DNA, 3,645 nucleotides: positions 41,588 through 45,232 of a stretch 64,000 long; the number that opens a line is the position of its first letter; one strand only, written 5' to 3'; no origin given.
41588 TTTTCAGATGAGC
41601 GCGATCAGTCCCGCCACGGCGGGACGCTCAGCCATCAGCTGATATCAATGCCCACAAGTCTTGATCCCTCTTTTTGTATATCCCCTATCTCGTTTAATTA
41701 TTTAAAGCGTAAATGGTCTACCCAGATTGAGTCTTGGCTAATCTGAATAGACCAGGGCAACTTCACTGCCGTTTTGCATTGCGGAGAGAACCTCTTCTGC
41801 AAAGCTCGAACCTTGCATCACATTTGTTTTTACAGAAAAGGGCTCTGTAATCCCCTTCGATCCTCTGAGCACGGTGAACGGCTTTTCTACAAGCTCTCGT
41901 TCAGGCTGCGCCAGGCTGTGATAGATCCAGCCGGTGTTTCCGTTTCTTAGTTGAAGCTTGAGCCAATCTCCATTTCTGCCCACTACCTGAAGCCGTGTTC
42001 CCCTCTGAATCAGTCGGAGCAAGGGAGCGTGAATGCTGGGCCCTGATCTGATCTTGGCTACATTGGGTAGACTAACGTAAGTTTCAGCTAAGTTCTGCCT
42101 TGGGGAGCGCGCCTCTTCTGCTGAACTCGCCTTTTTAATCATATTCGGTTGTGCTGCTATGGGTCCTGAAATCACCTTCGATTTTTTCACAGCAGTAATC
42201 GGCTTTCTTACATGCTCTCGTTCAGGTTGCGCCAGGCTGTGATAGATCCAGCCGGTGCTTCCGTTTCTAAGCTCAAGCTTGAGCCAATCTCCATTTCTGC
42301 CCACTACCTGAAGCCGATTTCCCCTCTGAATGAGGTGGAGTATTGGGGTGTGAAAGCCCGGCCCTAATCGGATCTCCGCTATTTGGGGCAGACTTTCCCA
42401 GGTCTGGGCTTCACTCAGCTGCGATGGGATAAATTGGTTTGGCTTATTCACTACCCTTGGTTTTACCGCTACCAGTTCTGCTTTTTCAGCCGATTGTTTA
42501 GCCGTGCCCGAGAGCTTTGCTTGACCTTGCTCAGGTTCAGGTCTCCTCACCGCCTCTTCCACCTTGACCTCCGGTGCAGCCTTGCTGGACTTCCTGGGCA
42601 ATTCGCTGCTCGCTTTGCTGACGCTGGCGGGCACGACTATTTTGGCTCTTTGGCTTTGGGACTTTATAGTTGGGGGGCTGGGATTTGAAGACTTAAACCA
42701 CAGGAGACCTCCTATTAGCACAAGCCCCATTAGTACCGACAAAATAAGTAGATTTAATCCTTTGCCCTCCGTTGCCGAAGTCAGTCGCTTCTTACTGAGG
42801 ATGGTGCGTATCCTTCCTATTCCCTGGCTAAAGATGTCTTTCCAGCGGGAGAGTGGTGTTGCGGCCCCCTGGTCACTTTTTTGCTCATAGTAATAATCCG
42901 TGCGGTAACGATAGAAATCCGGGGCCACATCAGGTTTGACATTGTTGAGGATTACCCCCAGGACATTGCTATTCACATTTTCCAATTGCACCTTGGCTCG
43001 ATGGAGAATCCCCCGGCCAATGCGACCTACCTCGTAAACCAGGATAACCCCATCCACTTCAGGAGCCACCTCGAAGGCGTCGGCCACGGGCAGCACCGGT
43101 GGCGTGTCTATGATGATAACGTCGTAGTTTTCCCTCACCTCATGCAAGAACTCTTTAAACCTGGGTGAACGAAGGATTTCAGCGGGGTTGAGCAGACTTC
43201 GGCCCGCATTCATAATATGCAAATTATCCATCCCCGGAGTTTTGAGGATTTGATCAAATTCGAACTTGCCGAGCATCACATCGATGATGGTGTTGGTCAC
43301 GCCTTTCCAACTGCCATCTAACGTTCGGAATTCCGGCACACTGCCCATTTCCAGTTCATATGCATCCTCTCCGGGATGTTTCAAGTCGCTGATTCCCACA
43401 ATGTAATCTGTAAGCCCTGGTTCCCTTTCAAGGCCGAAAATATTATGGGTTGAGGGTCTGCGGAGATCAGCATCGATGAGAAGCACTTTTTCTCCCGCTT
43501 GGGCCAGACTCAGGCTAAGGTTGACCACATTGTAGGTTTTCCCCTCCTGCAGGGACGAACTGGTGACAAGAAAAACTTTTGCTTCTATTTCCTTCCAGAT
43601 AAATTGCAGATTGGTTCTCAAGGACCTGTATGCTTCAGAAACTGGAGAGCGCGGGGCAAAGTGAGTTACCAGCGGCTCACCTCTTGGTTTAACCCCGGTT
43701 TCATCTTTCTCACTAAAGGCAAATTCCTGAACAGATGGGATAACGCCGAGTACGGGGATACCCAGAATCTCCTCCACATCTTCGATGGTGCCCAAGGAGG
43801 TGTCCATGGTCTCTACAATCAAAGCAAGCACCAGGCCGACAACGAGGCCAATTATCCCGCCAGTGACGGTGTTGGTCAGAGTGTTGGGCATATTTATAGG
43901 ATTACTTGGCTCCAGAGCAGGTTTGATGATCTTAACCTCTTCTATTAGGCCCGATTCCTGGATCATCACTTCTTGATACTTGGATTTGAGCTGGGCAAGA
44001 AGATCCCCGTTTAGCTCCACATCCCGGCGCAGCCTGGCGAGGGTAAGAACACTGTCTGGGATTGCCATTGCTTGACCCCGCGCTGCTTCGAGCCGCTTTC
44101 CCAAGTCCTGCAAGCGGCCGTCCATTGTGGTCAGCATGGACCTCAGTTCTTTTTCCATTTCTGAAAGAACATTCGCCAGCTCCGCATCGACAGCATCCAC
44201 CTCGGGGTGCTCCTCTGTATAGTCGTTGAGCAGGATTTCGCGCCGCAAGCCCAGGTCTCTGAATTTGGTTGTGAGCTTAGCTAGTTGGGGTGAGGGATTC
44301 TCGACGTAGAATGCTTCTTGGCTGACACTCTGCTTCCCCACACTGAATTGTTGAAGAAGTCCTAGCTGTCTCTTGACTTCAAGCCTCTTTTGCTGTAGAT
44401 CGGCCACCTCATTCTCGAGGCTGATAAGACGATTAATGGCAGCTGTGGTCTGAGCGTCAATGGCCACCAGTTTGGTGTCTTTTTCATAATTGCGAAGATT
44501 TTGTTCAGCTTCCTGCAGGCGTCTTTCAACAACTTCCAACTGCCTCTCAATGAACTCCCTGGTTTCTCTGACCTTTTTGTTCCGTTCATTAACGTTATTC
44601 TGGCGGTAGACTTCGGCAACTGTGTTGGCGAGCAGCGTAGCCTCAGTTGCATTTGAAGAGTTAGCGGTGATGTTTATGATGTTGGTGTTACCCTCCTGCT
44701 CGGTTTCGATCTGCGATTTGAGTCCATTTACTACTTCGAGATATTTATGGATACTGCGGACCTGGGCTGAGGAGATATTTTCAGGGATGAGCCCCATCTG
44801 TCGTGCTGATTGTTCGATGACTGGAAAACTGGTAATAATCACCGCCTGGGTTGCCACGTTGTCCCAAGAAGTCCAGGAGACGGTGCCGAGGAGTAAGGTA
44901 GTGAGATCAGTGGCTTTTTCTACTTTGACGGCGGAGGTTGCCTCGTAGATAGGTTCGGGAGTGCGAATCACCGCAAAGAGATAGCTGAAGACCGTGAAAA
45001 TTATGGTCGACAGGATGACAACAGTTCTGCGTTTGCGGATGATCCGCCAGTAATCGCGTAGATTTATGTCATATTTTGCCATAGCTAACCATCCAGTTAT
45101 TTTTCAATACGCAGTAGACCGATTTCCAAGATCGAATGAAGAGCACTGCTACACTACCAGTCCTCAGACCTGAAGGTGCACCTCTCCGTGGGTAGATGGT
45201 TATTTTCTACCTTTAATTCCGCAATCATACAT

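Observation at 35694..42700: BY-kinases continue past the tyrosine cluster into an extra TM helix and swapped extracytoplasmic modules (2 NTF2-like against 2 SH3-like)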

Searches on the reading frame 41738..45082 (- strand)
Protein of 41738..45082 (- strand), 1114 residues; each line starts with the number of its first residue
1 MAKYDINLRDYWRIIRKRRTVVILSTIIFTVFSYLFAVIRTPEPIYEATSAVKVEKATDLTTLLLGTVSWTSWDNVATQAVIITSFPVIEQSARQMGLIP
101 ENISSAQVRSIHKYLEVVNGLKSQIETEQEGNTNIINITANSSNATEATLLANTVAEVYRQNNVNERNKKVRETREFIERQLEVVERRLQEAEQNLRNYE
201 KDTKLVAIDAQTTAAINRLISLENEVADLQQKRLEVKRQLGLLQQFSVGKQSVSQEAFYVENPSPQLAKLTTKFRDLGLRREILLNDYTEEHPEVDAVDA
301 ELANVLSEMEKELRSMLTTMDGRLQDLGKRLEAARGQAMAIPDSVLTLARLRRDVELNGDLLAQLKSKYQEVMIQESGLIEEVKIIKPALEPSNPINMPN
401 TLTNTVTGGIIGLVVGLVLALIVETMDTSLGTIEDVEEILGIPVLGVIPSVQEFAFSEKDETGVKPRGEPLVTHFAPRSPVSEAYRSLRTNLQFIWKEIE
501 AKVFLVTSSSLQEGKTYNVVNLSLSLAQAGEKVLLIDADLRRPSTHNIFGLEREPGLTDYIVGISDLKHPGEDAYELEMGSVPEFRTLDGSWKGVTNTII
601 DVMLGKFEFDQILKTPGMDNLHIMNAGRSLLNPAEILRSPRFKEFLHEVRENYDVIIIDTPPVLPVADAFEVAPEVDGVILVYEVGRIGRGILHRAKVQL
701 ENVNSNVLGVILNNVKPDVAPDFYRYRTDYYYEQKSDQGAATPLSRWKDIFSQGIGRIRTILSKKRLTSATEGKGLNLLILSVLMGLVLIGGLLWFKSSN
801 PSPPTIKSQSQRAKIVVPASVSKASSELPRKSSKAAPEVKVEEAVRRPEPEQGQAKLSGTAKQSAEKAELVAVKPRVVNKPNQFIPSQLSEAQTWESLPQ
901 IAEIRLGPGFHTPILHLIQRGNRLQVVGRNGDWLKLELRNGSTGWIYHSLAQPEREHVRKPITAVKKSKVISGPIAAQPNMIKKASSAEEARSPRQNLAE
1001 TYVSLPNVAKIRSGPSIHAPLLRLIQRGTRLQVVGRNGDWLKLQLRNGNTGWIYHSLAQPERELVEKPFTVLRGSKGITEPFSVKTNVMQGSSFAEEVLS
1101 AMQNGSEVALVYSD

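Call 3: search_protein_families(library=pfam, proteins=[window:41738-45082:-], max_evalue=0.01)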
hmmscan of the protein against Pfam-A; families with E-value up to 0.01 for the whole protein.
window:41738-45082:- (1114 aa): 9 families
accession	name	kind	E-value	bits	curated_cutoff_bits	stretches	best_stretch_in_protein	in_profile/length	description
PF08239.17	SH3_3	-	7.9e-20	71.2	27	2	1008-1055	2-50/54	Bacterial SH3 domain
PF13614.12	AAA_31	-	1.4e-14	54.9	27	1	514-666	14-131/177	AAA domain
PF06347.19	SH3_4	-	1.4e-13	50.8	24.1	2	1009-1057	5-53/56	Bacterial SH3 domain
PF01656.29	CbiA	-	5.7e-10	39.7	25.4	1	513-718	10-86/125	CobQ/CobB/MinD/ParA nucleotide binding domain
PF13807.11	GNVR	-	3.4e-08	33.7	27.7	1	348-422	7-79/82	G-rich domain on putative tyrosine kinase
PF10609.15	ParA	-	3.3e-07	30.4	27.1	1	504-554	6-56/246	NUBPL iron-transfer P-loop NTPase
PF02706.20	Wzz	-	4.8e-06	27.2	25.5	1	5-87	2-82/91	Chain length determinant protein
PF18348.7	SH3_16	-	0.0029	17.8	25.8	0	1011-1053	1-44/49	Bacterial dipeptidyl-peptidase Sh3 domain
PF23795.1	SH3_YKFC_2nd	-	0.0087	16.3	27.4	0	1029-1054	25-50/57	YKFC SH3b2 domain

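Call 17: find_homologous_proteins(query=window:41738-45082:-, region=735-1114)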
Query window:41738-45082:-, residues 735-1114 (380 aa): 23 proteins with E <= 0.001 among 8000 candidates.
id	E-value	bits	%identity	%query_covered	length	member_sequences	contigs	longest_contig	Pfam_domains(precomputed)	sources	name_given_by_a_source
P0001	8.9e-241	816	100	100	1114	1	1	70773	PF02706.21,PF10609.16,PF01656.30,PF13614.13,PF06347.20,PF08239.18,PF13807.12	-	-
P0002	1.1e-170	586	75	99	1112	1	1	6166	PF10609.16,PF01656.30,PF13614.13,PF06347.20,PF08239.18,PF13807.12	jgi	jgi:succinoglycan biosynthesis transport protein ExoP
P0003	6.8e-168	577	75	99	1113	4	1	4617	PF10609.16,PF01656.30,PF13614.13,PF06347.20,PF08239.18,PF13807.12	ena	-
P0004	1.1e-165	569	74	99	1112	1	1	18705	PF10609.16,PF01656.30,PF13614.13,PF06347.20,PF08239.18,PF13807.12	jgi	jgi:tyrosine-protein kinase Etk/Wzc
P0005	9.9e-158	543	69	100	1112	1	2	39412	PF10609.16,PF01656.30,PF13614.13,PF06347.20,PF08239.18,PF13807.12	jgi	jgi:capsular exopolysaccharide synthesis family protein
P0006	3.3e-157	542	70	99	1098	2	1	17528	PF10609.16,PF01656.30,PF13614.13,PF06347.20,PF08239.18,PF13807.12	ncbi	ncbi:MAG: SH3 domain-containing protein [Deltaproteobacteria bacterium]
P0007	7.3e-155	534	69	100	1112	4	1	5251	PF10609.16,PF01656.30,PF13614.13,PF06347.20,PF08239.18,PF13807.12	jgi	jgi:succinoglycan biosynthesis transport protein ExoP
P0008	2.0e-151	523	66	100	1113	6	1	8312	PF10609.16,PF01656.30,PF13614.13,PF06347.20,PF08239.18,PF13807.12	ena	-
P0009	2.2e-146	506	67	100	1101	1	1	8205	PF10609.16,PF01656.30,PF13614.13,PF06347.20,PF18348.8,PF08239.18,PF13807.12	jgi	-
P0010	2.4e-132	460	61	99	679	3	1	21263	PF10609.16,PF01656.30,PF13614.13,PF23795.2,PF06347.20,PF08239.18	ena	-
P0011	7.6e-130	452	60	99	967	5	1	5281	PF10609.16,PF01656.30,PF13614.13,PF06347.20,PF08239.18,PF13807.12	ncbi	ncbi:MAG: SH3 domain-containing protein, partial [Syntrophobacteria bacterium]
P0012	2.2e-128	447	60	99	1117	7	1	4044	PF10609.16,PF01656.30,PF13614.13,PF06347.20,PF08239.18,PF13807.12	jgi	jgi:capsular exopolysaccharide synthesis family protein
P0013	9.0e-122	425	58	99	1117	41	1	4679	PF10609.16,PF01656.30,PF13614.13,PF06347.20,PF08239.18,PF13807.12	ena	-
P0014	1.1e-121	425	57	99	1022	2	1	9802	PF10609.16,PF01656.30,PF13614.13,PF06347.20,PF08239.18,PF13807.12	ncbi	-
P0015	4.9e-118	413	55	99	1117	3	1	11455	PF10609.16,PF01656.30,PF13614.13,PF06347.20,PF08239.18,PF13807.12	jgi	jgi:succinoglycan biosynthesis transport protein ExoP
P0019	6.8e-60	221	36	88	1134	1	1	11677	PF02706.21,PF10609.16,PF01656.30,PF13614.13,PF23795.2,PF06347.20,PF08239.18,PF13807.12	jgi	jgi:succinoglycan biosynthesis transport protein ExoP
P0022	7.5e-35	139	43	57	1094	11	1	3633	PF02706.21,PF24125.2,PF10609.16,PF14534.13,PF01656.30,PF13474.13,PF13614.13,PF06347.20,PF08239.18,PF13807.12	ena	-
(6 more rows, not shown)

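Call 22: find_encoding_contigs(protein=P0005, flank=10000, max_places=2)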
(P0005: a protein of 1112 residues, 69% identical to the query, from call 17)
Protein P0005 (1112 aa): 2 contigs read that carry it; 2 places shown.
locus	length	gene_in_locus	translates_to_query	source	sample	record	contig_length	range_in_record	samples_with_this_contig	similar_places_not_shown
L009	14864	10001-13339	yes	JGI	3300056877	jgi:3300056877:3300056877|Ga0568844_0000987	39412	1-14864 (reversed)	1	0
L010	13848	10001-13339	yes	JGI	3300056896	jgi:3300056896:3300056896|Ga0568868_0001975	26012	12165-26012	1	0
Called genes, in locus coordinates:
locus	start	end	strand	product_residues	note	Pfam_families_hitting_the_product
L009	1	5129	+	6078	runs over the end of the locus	PF06739:SBBP (faint), PF05048:NosD, PF08480:Disaggr_assoc, PF13229:Beta_helix, PF10102:DUF2341 (weak), PF13385:Laminin_G_3, PF08126:Propeptide_C25, PF01364:Peptidase_C25, +1 more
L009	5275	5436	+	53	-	-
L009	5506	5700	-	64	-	-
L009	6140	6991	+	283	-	PF27840:ScmC (weak)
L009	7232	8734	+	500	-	PF13646:HEAT_2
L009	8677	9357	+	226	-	PF02517:Rce1-like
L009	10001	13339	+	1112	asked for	PF13807:GNVR, PF10609:ParA (faint), PF01656:CbiA (weak), PF13614:AAA_31, PF06347:SH3_4 (weak), PF08239:SH3_3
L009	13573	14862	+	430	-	?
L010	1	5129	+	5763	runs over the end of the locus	?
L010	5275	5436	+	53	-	-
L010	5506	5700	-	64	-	-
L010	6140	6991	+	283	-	PF27840:ScmC (weak)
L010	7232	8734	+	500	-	PF13646:HEAT_2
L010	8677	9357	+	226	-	PF02517:Rce1-like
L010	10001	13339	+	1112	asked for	PF13807:GNVR, PF10609:ParA (faint), PF01656:CbiA (weak), PF13614:AAA_31, PF06347:SH3_4 (weak), PF08239:SH3_3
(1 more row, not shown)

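Call 46: predict_structure(alignment_id=A2)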
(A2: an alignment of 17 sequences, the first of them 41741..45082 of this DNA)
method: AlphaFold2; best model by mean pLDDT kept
length: 1114 residues; sequences in the alignment: 17
mean_pLDDT: 47.5   pTM: 0.28
mean pLDDT of the five models: 47.5, 44.7, 44.5, 42.9, 38.6
residues with pLDDT >= 90: 13; 70-90: 176; 50-70: 259; < 50: 666
segments of 3 or more residues with pLDDT < 50: 1-22, 31-50, 52-83, 85-89, 378-388, 391-500, 509-517, 540-618, 625-633, 663-665, 684-693, 695-786, 789-890, 900-904, 908-911, 952-1028, 1055-1114
pLDDT, mean of each block of 10 residues (from residue 1): 35 44 50 42 39 44 28 41 47 53 64 58 56 54 63 63 62 73 81 87 73 78 82 85 75 61 77 80 64 74 89 90 89 81 76 78 74 54 46 38 40 42 31 30 27 33 35 29 36 41 59 44 59 62 38 32 25 24 27 31 29 42 46 54 66 69 54 60 46 46 41 31 25 24 30 31 26 36 46 34 29 23 25 26 26 26 25 24 41 55 47 51 64 68 61 34 24 26 24 28 38 42 47 54 57 46 27 24 25 26 37 29
secondary structure, 60 per line:
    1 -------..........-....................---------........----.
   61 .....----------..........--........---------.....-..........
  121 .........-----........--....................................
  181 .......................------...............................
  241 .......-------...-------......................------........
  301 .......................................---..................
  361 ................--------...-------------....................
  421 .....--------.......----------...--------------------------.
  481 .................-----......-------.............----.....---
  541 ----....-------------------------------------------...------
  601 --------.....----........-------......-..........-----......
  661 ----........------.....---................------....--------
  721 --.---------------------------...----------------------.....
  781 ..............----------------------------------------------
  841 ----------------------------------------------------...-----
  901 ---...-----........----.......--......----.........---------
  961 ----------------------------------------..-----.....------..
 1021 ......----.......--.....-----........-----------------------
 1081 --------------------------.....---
elements in order (helices of 4 or more, strands of 3 or more residues): H8-17 H19-38 E48-55 H60-65 H76-85 H88-95 H105-109 H111-124 E125-129 E135-142 H145-203 H210-247 H265-286 H293-339 H343-376 E385-387 H401-425 H434-440 H480-497 E503-508 H516-528 E533-537 H545-548 H609-613 E621-625 H633-638 H640-649 E655-660 H665-672 E679-683 H687-702 E709-712 H776-794 E893-895 E904-906 H912-919 E924-930 E933-938 E943-947 H948-951 E1008-1012 H1019-1026 E1031-1037 E1040-1044 E1050-1054 E1107-1111

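Call 63: search_protein_families(library=ncbifam, proteins=[window:41738-45082:-], max_evalue=0.00001)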
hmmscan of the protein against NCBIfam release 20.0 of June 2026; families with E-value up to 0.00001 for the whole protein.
window:41738-45082:- (1114 aa): 15 families
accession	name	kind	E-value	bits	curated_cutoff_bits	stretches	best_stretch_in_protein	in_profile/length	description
NF007350.0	PRK09841.1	equivalog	1.3e-57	195.5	1248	2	328-568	355-598/726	tyrosine-protein kinase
NF008568.0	PRK11519.1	equivalog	4.6e-54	183.8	1068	3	325-568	349-593/720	tyrosine-protein kinase Wzc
TIGR01007.1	eps_fam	subfamily_domain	7.5e-50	169.3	108.05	2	599-724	74-200/204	polysaccharide biosynthesis tyrosine autokinase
TIGR01005.1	eps_transp_fam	subfamily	3.2e-46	157.9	411.7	2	124-564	145-609/754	exopolysaccharide transport protein family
TIGR03007.1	pepcterm_ChnLen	equivalog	6.6e-39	133.5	278.85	1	8-454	3-466/498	XrtA system polysaccharide chain length determinant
TIGR03029.1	EpsG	equivalog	6.9e-38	130.4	313.8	2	469-568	71-170/274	chain length determinant protein tyrosine kinase EpsG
TIGR03018.1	pepcterm_TyrKin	hypoth_equivalog_domain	1.6e-37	128.9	230.65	2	471-563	1-98/207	XrtA-associated tyrosine autokinase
TIGR03017.1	EpsF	equivalog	2.5e-31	108.9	422.75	1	9-448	4-443/444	chain length determinant protein EpsF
TIGR01006.1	polys_exp_MPA1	subfamily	2e-15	56.9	296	1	380-451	154-224/226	CspC family polysaccharide chain length determinant protein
TIGR01969.1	minD_arch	subfamily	4.4e-13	49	201.75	0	512-567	11-67/251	cell division ATPase MinD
TIGR01968.1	minD_bact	equivalog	6.7e-13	48.6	212.9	0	502-553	2-53/261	septum site-determining protein MinD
NF040678.1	EntFM_CwpFM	equivalog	2.1e-10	40.2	720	1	903-1053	142-268/430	enterotoxin EntFM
TIGR03900.1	prc_long_Delta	hypoth_equivalog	6.5e-08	31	660.95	0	1001-1060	792-851/973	MXAN_5808 family serine peptidase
NF041546.1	ParA_partition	equivalog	6.2e-07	29.2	180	0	514-539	12-37/203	ParA family partition ATPase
NF047398.1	AAA_KGGVGR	domain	2.3e-06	28.1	90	0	514-659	15-148/190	KGGVGR-motif variant AAA ATPase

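Call 78: search_protein_families(library=pfam, proteins=[P0022, P0019], max_evalue=0.001)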
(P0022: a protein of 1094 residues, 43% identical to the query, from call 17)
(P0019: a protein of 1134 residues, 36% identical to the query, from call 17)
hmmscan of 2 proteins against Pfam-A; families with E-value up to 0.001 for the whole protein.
P0022 (1094 aa): 10 families
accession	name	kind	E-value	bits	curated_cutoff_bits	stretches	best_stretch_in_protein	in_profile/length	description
PF24125.1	Cds6_C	-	1.1e-17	64.8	27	1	983-1085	2-110/111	Cds6 C-terminal NTF2-like domain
PF13614.12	AAA_31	-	6.9e-15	55.9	27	1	514-667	14-132/177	AAA domain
PF08239.17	SH3_3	-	4.7e-12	46.3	27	1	905-954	3-53/54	Bacterial SH3 domain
PF13474.12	SnoaL_3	-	1e-09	39.2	22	1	983-1083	1-112/121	SnoaL-like domain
PF01656.29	CbiA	-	2.9e-09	37.4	25.4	1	513-718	10-86/125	CobQ/CobB/MinD/ParA nucleotide binding domain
PF14534.12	DUF4440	-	1.7e-08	35.3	25.2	1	983-1082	1-107/107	Domain of unknown function (DUF4440)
PF13807.11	GNVR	-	1.4e-07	31.8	27.7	1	348-422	7-79/82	G-rich domain on putative tyrosine kinase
PF10609.15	ParA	-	2e-07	31.2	27.1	0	514-554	16-56/246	NUBPL iron-transfer P-loop NTPase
PF06347.19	SH3_4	-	1.6e-06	28.2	24.1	1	906-954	6-54/56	Bacterial SH3 domain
PF02706.20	Wzz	-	7.1e-06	26.7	25.5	1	5-59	2-54/91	Chain length determinant protein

P0019 (1134 aa): 10 families
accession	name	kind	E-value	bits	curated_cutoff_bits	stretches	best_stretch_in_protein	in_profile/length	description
PF08239.17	SH3_3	-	2.1e-23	82.7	27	2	925-971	4-51/54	Bacterial SH3 domain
PF06347.19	SH3_4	-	1.8e-15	56.9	24.1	2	923-971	4-52/56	Bacterial SH3 domain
PF13614.12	AAA_31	-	1.4e-14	54.8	27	1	515-667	14-131/177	AAA domain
PF01656.29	CbiA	-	1.1e-08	35.6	25.4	1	514-719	10-86/125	CobQ/CobB/MinD/ParA nucleotide binding domain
PF13807.11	GNVR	-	5.3e-08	33.1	27.7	1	348-422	7-79/82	G-rich domain on putative tyrosine kinase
PF10609.15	ParA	-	5.7e-07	29.6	27.1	0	514-555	15-56/246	NUBPL iron-transfer P-loop NTPase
PF23795.1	SH3_YKFC_2nd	-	1.1e-06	28.7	27.4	0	938-968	19-49/57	YKFC SH3b2 domain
PF02706.20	Wzz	-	4.5e-06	27.3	25.5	1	5-59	2-54/91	Chain length determinant protein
PF18348.7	SH3_16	-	3.8e-05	23.8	25.8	0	1088-1117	14-44/49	Bacterial dipeptidyl-peptidase Sh3 domain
PF01957.25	NfeD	-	6.5e-05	23.5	29.1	0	1087-1106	35-54/57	NfeD-like C-terminal, partner-binding domain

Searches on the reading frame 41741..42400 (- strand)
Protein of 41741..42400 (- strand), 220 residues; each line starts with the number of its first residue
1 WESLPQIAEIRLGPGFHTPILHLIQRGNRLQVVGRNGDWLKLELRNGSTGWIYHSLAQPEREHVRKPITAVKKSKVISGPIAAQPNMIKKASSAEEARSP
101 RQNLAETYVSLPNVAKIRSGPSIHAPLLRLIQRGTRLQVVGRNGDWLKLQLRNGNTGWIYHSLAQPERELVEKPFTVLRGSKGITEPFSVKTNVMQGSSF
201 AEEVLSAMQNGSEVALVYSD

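Call 49: search_solved_structures(query=window:41741-42400:-, max_evalue=1)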
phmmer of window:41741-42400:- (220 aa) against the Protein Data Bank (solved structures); distinct sequences matched with E-value up to 1: 58.
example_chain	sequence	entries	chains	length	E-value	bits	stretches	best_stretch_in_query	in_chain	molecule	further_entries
2kq8_A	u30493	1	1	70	0.003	20.7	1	9-53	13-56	Cell wall hydrolase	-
7pw0_A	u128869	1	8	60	0.043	17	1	25-56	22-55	Isoform 1 of Proto-oncogene tyrosine-protein kinase Src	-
7pvw_A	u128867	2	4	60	0.044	16.9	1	25-56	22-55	Isoform 1 of Proto-oncogene tyrosine-protein kinase Src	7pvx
4le9_A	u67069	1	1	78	0.092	15.9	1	132-163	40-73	Proto-oncogene tyrosine-protein kinase Src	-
1nm7_A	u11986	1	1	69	0.12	15.5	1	137-162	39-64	Peroxisomal Membrane Protein PAS20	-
1jqq_A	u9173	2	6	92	0.13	15.4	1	137-163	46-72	PEROXISOMAL MEMBRANE PROTEIN PAS20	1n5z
2v1r_A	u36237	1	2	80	0.13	15.4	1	137-162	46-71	PEROXISOMAL MEMBRANE PROTEIN PAS20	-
2o88_A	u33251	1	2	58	0.14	15.2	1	131-162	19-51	Proto-oncogene tyrosine-protein kinase ABL1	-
1bbz_A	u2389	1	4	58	0.14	15.2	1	131-162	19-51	ABL TYROSINE KINASE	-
1ju5_C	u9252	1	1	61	0.15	15.2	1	131-162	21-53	Abl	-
7pw2_A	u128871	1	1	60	0.16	15.1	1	131-162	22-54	Non-specific protein-tyrosine kinase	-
1abo_A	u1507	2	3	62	0.17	15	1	131-162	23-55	ABL TYROSINE KINASE | ABL TYROSINE KINASE SRC-HOMOLOGY 3 (SH3) DOMAIN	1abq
3eg3_A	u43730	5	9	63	0.17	15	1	131-162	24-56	Proto-oncogene tyrosine-protein kinase ABL1 | Tyrosine-protein kinase ABL1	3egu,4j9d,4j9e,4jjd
3eg0_A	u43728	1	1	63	0.17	15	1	131-162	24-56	Proto-oncogene tyrosine-protein kinase ABL1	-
4j9f_A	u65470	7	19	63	0.17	15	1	131-162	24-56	Tyrosine-protein kinase ABL1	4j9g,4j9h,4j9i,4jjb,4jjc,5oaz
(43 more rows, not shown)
